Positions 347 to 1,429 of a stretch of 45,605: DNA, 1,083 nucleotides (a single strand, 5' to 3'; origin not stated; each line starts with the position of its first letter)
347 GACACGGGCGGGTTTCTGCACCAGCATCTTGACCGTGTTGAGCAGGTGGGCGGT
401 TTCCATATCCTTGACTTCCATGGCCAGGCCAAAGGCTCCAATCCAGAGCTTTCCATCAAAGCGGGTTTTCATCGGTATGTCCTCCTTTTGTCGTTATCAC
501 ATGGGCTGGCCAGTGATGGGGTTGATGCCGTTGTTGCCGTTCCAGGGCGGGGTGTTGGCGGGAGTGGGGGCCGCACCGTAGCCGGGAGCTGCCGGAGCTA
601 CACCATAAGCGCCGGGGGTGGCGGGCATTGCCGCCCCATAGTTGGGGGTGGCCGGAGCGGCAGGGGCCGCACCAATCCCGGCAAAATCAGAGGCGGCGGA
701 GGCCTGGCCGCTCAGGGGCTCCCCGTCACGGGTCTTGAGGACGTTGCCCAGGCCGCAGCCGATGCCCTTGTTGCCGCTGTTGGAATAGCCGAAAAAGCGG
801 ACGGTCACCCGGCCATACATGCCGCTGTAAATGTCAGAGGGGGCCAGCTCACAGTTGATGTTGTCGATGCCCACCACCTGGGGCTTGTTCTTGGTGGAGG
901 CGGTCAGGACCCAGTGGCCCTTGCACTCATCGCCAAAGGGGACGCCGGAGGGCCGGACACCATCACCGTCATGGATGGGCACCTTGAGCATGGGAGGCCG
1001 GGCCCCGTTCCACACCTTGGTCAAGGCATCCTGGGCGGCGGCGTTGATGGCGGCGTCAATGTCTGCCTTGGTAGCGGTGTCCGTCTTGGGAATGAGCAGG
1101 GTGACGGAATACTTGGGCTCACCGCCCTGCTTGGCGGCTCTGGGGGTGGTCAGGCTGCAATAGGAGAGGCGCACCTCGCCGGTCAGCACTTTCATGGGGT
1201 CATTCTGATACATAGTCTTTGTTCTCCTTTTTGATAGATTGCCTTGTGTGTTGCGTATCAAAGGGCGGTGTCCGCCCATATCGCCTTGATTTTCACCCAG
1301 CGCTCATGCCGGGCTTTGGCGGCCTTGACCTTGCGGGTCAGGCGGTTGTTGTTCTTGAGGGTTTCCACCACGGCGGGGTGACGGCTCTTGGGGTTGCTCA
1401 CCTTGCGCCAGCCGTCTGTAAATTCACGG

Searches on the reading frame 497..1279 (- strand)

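Call 81: search_protein_families(library=phrogs, proteins=[window:497-1279:-], max_evalue=0.00001)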
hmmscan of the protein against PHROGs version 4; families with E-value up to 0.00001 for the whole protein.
window:497-1279:- (260 aa): 2 families
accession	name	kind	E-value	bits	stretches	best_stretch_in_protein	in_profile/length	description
phrog_112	-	DNA, RNA and nucleotide metabolism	1.6e-54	186.3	1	16-202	7-194/265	Gp2.5-like ssDNA binding protein and ssDNA annealing protein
phrog_7011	-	DNA, RNA and nucleotide metabolism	7.5e-09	36.3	1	50-241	35-251/303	Gp2.5-like ssDNA binding protein and ssDNA annealing protein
